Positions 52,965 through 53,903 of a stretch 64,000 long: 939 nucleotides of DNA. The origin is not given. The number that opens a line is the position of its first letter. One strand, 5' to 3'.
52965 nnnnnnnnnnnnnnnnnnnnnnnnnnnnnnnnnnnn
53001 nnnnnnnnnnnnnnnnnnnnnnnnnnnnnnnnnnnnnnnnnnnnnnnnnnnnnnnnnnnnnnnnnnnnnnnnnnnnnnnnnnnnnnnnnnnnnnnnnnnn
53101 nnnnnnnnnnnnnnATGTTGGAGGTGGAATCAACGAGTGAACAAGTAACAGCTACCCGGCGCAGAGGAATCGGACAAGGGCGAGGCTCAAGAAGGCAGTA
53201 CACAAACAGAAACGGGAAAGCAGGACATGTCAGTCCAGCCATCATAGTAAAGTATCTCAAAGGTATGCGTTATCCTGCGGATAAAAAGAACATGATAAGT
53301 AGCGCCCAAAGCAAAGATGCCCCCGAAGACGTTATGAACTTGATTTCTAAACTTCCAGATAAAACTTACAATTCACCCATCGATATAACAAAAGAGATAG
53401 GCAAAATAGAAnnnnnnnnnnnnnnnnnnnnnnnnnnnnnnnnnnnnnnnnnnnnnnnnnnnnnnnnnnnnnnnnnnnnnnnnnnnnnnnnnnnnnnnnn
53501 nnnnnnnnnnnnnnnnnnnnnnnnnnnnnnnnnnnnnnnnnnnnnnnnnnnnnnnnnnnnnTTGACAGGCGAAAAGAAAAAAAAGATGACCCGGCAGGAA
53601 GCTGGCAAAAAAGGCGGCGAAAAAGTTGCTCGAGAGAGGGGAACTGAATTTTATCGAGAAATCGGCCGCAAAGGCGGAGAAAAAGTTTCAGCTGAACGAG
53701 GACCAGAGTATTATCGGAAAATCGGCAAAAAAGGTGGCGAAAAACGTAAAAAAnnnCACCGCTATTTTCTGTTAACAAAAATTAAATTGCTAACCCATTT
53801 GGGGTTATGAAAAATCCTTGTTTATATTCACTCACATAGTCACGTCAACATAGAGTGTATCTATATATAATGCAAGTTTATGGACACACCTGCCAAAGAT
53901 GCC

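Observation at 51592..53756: Tandem array of six KGG/group-1-LEA-like hydrophilin genes plus DUF2795 in an anaerobic archaeon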

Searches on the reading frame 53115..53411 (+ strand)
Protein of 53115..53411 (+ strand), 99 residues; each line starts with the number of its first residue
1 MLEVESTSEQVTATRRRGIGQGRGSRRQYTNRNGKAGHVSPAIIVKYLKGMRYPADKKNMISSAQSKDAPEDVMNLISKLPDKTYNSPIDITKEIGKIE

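Call 3: search_protein_families(library=pfam, max_evalue=1, proteins=[window:53115-53411:+])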
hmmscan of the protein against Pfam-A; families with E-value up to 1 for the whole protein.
window:53115-53411:+ (99 aa): 2 families
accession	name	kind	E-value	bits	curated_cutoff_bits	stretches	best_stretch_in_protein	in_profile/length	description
PF11387.14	DUF2795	-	4.5e-15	55.7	25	1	40-91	2-53/54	Protein of unknown function (DUF2795)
PF08375.16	Rpn3_C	-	0.2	12.6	30.2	1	48-77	27-56/66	Proteasome regulatory subunit C-terminal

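Call 8: search_protein_families(library=ncbifam, max_evalue=0.001, proteins=[window:53115-53411:+])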
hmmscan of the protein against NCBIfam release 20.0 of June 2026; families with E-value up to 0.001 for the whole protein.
window:53115-53411:+ (99 aa): 0 families

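Call 36: search_solved_structures(query=window:53115-53411:+, max_evalue=1, show_alignments=2)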
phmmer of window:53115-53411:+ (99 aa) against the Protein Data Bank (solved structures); distinct sequences matched with E-value up to 1: 0.

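Call 56: find_homologous_proteins(query=window:53115-53411:+, max_evalue=0.001)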
Query window:53115-53411:+ (99 aa): 99 proteins with E <= 0.001 among 99 candidates.
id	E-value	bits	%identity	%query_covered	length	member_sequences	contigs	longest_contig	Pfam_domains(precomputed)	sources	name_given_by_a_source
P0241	7.8e-55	201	99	97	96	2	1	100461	PF11387.15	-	-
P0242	3.6e-47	176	82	99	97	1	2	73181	PF11387.15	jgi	jgi:hypothetical protein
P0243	1.7e-43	164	78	73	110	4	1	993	PF11387.15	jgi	jgi:hypothetical protein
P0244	1.9e-43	164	77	99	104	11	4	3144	PF11387.15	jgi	jgi:hypothetical protein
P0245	2.3e-43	164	77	99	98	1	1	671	PF11387.15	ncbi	-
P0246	3.3e-43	163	77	95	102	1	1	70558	PF11387.15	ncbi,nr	ncbi:MAG: DUF2795 domain-containing protein [Candidatus Bathyarchaeota archaeon]|nr:DUF2795 domain-c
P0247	2.4e-42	161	79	93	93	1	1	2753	PF11387.15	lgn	-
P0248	3.0e-42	160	78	100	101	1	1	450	PF11387.15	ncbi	-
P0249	3.2e-42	160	79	73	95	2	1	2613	PF11387.15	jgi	jgi:hypothetical protein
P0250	6.2e-42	159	76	96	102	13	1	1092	PF11387.15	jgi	jgi:hypothetical protein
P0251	6.4e-42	159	79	97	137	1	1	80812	PF11387.15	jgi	jgi:hypothetical protein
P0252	1.4e-41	158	82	93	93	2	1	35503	PF11387.15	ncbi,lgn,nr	ncbi:MAG: DUF2795 domain-containing protein [Nitrososphaerota archaeon]|nr:DUF2795 domain-containing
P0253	3.1e-41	157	74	97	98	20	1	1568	PF11387.15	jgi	jgi:hypothetical protein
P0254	3.1e-41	157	74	97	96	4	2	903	PF11387.15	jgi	-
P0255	4.4e-41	157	75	73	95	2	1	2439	PF11387.15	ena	-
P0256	8.4e-41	156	75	73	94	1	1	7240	PF11387.15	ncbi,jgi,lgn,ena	-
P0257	2.6e-40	154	75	97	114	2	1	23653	PF11387.15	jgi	jgi:hypothetical protein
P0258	3.5e-40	154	72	99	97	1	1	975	PF11387.15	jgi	jgi:hypothetical protein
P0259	3.8e-40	154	76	75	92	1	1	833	PF11387.15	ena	-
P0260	6.5e-40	153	72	97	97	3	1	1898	PF11387.15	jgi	jgi:hypothetical protein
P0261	7.2e-40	153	74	74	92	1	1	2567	PF11387.15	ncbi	-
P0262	8.1e-40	153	75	94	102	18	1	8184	PF11387.15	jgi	jgi:hypothetical protein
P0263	8.1e-40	153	73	84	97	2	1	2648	PF11387.15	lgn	-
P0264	8.3e-40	153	71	98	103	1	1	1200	PF11387.15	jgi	-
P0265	1.2e-39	152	74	97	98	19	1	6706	PF11387.15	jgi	jgi:hypothetical protein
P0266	1.7e-39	152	72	73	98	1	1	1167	PF11387.15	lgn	-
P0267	2.1e-39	151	77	94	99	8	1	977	PF11387.15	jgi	jgi:hypothetical protein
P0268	2.1e-39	151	75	73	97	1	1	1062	PF11387.15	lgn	-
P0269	2.4e-39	151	74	92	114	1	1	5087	PF11387.15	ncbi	-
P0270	3.1e-39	151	76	73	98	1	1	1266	PF11387.15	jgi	jgi:hypothetical protein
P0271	4.4e-39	150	76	94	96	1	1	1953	PF11387.15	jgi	jgi:hypothetical protein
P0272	7.6e-39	150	72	94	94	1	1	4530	PF11387.15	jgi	jgi:hypothetical protein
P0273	9.5e-39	149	73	98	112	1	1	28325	PF11387.15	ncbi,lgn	-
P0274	9.6e-39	149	75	73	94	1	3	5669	PF11387.15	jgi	jgi:hypothetical protein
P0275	1.5e-38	149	74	75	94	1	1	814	PF11387.15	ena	-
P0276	2.1e-38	148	72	73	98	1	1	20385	PF11387.15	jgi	jgi:hypothetical protein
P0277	2.3e-38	148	74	93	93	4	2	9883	PF11387.15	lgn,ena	-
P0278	2.4e-38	148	69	96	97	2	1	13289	PF11387.15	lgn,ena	-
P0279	2.9e-38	148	71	73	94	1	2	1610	PF11387.15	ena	-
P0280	3.0e-38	148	70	98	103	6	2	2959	PF11387.15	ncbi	-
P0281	4.6e-38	147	69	95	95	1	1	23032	PF11387.15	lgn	-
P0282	4.8e-38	147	71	96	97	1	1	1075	PF11387.15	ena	-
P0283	5.5e-38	147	75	94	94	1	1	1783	PF11387.15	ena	-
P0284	9.5e-38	146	78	87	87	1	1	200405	PF11387.15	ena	-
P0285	1.3e-37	146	72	73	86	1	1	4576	PF11387.15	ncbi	-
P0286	1.3e-37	146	71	95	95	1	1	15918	PF11387.15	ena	-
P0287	1.7e-37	145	79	85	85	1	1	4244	PF11387.15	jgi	jgi:hypothetical protein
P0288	1.8e-37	145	72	93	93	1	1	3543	PF11387.15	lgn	-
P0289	1.9e-37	145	75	93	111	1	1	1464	PF11387.15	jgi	jgi:hypothetical protein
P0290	2.2e-37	145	65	97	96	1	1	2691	PF11387.15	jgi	jgi:hypothetical protein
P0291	2.6e-37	145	72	75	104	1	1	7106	PF11387.15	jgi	jgi:hypothetical protein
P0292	3.9e-37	144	69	73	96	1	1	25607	PF11387.15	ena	-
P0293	4.0e-37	144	73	81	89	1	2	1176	PF11387.15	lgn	-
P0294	6.2e-37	143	71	97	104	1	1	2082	PF11387.15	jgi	jgi:hypothetical protein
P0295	6.5e-37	143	67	96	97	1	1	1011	PF11387.15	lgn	-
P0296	1.0e-36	143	69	96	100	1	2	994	PF11387.15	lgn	-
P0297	1.2e-36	142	73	91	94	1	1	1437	PF11387.15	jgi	jgi:hypothetical protein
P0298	1.5e-36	142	76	94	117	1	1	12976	PF11387.15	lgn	-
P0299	1.8e-36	142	70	94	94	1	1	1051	PF11387.15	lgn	-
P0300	2.0e-36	142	75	86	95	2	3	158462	PF11387.15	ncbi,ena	-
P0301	3.2e-36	141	71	90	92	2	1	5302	PF11387.15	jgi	-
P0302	3.6e-36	141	70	75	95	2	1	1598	PF11387.15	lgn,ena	-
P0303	4.3e-36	141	74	92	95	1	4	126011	PF11387.15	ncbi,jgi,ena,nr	ncbi:MAG: DUF2795 domain-containing protein [Nitrososphaerota archaeon]|jgi:hypothetical protein|nr:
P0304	5.0e-36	140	68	97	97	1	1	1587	PF11387.15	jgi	jgi:hypothetical protein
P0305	5.4e-36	140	68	94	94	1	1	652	PF11387.15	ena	-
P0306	6.4e-36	140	65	73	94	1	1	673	PF11387.15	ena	-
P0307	1.2e-35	139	76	87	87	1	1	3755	PF11387.15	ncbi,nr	ncbi:MAG TPA: DUF2795 domain-containing protein [Candidatus Binatia bacterium]|nr:DUF2795 domain-con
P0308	1.2e-35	139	69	75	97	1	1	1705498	PF11387.15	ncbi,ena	-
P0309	1.3e-35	139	69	75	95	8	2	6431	PF11387.15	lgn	-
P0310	1.9e-35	139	68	97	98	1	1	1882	PF11387.15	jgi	jgi:hypothetical protein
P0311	2.6e-35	138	65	100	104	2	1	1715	PF11387.15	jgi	-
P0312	6.6e-35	137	69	94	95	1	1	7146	PF11387.15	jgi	jgi:hypothetical protein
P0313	1.1e-34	136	66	93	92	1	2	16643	PF11387.15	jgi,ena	-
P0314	1.1e-34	136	68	95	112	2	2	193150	PF11387.15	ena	-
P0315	1.7e-34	136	67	96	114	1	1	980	PF11387.15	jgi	-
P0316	1.7e-34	136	65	75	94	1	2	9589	PF11387.15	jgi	jgi:hypothetical protein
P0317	2.2e-34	135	69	95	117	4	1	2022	PF11387.15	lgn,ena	-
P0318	1.9e-33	132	65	94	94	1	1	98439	PF11387.15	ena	-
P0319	4.3e-33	131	68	73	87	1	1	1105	PF11387.15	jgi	jgi:hypothetical protein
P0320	5.8e-33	131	64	74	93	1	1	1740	PF11387.15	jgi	-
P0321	1.8e-32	129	66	96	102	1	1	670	PF11387.15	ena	-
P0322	1.8e-32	129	58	94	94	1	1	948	PF11387.15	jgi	jgi:hypothetical protein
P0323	1.2e-30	123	67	86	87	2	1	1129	PF11387.15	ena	-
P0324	1.0e-29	120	70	77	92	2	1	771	PF11387.15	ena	-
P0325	1.0e-29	120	67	83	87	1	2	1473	PF11387.15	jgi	jgi:hypothetical protein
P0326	6.2e-22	95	72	62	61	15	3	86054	PF11387.15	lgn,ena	-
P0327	9.3e-22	95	75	62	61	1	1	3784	PF11387.15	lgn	-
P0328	1.1e-21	95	77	62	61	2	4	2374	PF11387.15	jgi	jgi:hypothetical protein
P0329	3.3e-21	93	72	62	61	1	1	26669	PF11387.15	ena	-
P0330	6.1e-20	89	70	62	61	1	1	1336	PF11387.15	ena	-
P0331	1.4e-19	88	72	62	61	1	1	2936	PF11387.15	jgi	jgi:hypothetical protein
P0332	3.8e-19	87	73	57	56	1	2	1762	PF11387.15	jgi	jgi:hypothetical protein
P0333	1.4e-18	85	73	57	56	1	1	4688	PF11387.15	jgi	jgi:hypothetical protein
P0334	2.4e-18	84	73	57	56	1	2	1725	PF11387.15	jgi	-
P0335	2.6e-18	84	76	55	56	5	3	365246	PF11387.15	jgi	jgi:hypothetical protein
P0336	3.3e-18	84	73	57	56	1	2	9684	PF11387.15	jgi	jgi:hypothetical protein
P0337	3.9e-18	83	78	55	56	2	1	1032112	PF11387.15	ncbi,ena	-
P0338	3.3e-17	80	68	57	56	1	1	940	PF11387.15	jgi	jgi:Protein of unknown function (DUF2795)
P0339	3.6e-13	67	70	47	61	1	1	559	PF11387.15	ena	-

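Call 66: predict_structure(alignment_id=A6)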
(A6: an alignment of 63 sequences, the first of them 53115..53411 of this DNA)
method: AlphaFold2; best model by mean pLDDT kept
length: 99 residues; sequences in the alignment: 63
mean_pLDDT: 75.2   pTM: 0.56
mean pLDDT of the five models: 75.2, 75.1, 74.6, 73.4, 73.2
residues with pLDDT >= 90: 52; 70-90: 8; 50-70: 17; < 50: 22
segments of 3 or more residues with pLDDT < 50: 1-19
pLDDT, mean of each block of 10 residues (from residue 1): 40 44 56 59 92 95 95 92 95 86
secondary structure, 60 per line:
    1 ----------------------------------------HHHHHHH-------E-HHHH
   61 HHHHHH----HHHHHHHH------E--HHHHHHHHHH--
elements in order: H41-47 H57-66 H71-78 H88-97

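Call 69: fold_search(model_id=the predicted structure, library=pdb)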
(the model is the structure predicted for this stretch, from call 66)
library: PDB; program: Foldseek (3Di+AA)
matches with E <= 10: 17; with E <= 0.001: 0
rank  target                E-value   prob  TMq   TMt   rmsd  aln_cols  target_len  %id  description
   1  2dt5_A                4.7e+00  0.08  0.29  0.17   5.9        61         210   11  Crystal Structure of TTHA1657 (AT-rich DNA-binding protein) from Thermus thermophilus HB8 (released 2007-01-02)
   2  6pxp_B                5.4e+00  0.02  0.16  0.07  11.2        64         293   11  Human Casein Kinase 1 delta Site 2 mutant (K171E) (released 2020-02-12)
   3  2jn8_MODEL_1_A        5.7e+00  0.04  0.26  0.24  11.3        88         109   15  Solution NMR structure of Q8ZRJ2 from Salmonella typhimurium. Northeast Structural Genomics target StR65. (released 2007-01-30)
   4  5fd5_D                6.5e+00  0.10  0.34  0.27   5.4        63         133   11  manganese uptake regulator (released 2016-12-28)
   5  5fd5_C                6.9e+00  0.10  0.33  0.26   4.1        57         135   10  manganese uptake regulator (released 2016-12-28)
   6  9q6a_B                7.3e+00  0.14  0.32  0.16   2.6        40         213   15  Crystal structure of octameric COMMD-like protein MBK5214510 from Flavobacteriaceae bacterium (released 2025-10-01)
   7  5lqk                  8.3e+00  0.06  0.24  0.12   4.5        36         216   14  Crystal Structure of COMT in complex with N-[(E)-3-[(2R,3S,4R,5R)-5-(6-aminopurin-9-yl)-3,4-dihydroxyoxolan-2-yl]prop-2- (released 2016-08-31)
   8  7xjb_A                8.3e+00  0.05  0.24  0.12   5.1        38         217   13  Rat-COMT, opicapone,SAM and Mg bond (released 2023-05-31)
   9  6juv_B                8.3e+00  0.02  0.20  0.14   8.6        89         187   12  Crytsal structure of ScpB derived from Pyrococcus yayanosii (released 2020-01-22)
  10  6aw9_A                8.8e+00  0.06  0.24  0.13   4.0        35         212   11  2.55A resolution structure of SAH bound catechol O-methyltransferase (COMT) L136M from Nannospalax galili (released 2018-09-12)
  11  5lfq_A                8.8e+00  0.02  0.20  0.21   7.8        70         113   11  Crystal Structure of the Bacterial Proteasome Activator Bpa of Mycobacterium tuberculosis (space group P3) (released 2016-11-23)
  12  3f8m_A                8.8e+00  0.02  0.22  0.12   8.2        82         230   12  Crystal Structure of PhnF from Mycobacterium smegmatis (released 2009-11-17)
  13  9b3s_B                8.8e+00  0.01  0.16  0.06  11.5        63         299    8  Crystal structure of casein kinase 1 delta 1 with tethered phosphorylated tail (released 2024-09-25)
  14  2y4q_MODEL_1_A        9.4e+00  0.06  0.31  0.36   4.4        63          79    8  Solution structure of the EF-hand domain of Human Polycystin 2 (released 2011-12-21)
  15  5ocn_E                9.4e+00  0.04  0.31  0.35   5.9        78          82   15  Crystal structure of the forkhead domain of human FOXN1 (released 2017-08-02)
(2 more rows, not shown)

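Call 73: find_encoding_contigs(protein=P0337, flank=4000, max_places=3)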
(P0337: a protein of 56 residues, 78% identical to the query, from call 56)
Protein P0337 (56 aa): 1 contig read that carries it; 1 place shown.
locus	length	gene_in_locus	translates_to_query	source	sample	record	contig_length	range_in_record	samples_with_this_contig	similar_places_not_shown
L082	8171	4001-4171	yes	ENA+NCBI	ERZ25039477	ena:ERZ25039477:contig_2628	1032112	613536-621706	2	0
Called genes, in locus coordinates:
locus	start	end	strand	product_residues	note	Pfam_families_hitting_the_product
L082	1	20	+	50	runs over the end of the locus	-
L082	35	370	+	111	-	-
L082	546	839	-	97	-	-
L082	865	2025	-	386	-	PF02310:B12-binding, PF04055:Radical_SAM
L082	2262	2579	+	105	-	-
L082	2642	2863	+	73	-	-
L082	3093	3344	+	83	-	PF10685:KGG (faint)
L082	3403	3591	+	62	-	-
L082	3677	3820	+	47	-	-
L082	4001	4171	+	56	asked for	PF11387:DUF2795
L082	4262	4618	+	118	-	PF10685:KGG (faint)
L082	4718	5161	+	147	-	PF03358:FMN_red (faint), PF12724:Flavodoxin_5, PF00258:Flavodoxin_1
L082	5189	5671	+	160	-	-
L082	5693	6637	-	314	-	PF01022:HTH_5 (faint), PF25213:HVO_A0261_N (faint), PF01638:HxlR (faint), PF14947:HTH_45 (faint), PF01978:TrmB (faint)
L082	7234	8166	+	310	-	PF00089:Trypsin, PF13365:Trypsin_2, PF00595:PDZ, PF13180:PDZ_2, PF17820:PDZ_6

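Call 74: find_encoding_contigs(protein=P0326, flank=4000, max_places=3)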
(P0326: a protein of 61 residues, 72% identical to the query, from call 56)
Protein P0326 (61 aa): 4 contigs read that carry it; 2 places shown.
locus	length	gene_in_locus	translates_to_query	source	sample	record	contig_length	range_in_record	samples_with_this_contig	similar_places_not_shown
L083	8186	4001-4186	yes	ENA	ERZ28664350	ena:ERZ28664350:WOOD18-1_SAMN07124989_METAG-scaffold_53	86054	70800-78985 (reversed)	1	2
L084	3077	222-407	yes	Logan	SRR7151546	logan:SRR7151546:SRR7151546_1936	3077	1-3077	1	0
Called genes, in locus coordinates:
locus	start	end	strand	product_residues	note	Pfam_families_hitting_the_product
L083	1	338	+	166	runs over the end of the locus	-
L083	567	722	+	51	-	-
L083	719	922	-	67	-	-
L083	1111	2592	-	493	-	PF02310:B12-binding, PF04055:Radical_SAM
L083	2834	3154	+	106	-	-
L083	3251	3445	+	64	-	-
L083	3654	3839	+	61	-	PF10685:KGG (weak)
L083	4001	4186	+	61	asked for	PF11387:DUF2795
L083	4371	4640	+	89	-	PF00477:LEA_5 (weak), PF10685:KGG (faint)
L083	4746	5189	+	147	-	PF03358:FMN_red (faint), PF12641:Flavodoxin_3 (weak), PF12724:Flavodoxin_5, PF00258:Flavodoxin_1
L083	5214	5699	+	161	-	-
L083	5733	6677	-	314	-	PF25213:HVO_A0261_N (faint), PF01022:HTH_5 (faint), PF01638:HxlR (faint), PF12840:HTH_20 (faint), PF01978:TrmB (faint), PF14947:HTH_45 (weak)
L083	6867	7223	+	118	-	PF01381:HTH_3 (faint)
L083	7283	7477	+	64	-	-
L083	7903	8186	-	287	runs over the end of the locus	PF01988:VIT1 (weak)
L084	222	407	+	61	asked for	PF11387:DUF2795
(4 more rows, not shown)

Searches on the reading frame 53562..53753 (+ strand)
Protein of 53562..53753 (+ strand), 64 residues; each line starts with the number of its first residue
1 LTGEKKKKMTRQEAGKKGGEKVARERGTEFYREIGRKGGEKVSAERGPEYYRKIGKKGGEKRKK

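Call 3: search_protein_families(library=pfam, max_evalue=1, proteins=[window:53562-53753:+])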
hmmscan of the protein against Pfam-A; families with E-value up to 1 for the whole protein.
window:53562-53753:+ (64 aa): 3 families
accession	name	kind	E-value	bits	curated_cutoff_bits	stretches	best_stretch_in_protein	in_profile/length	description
PF10685.14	KGG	-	1.1e-11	45.2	20.4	2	26-42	5-21/22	Stress-induced bacterial acidophilic repeat motif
PF00477.22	LEA_5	-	0.00056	20.7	40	1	11-47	57-93/109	Small hydrophilic plant seed protein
PF09005.15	FUBP_C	-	0.16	11.9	20.1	0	49-57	16-24/36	Far upstream element-binding protein, C-terminal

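Call 8: search_protein_families(library=ncbifam, max_evalue=0.001, proteins=[window:53562-53753:+])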
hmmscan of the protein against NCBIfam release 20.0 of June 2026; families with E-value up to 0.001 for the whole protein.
window:53562-53753:+ (64 aa): 0 families
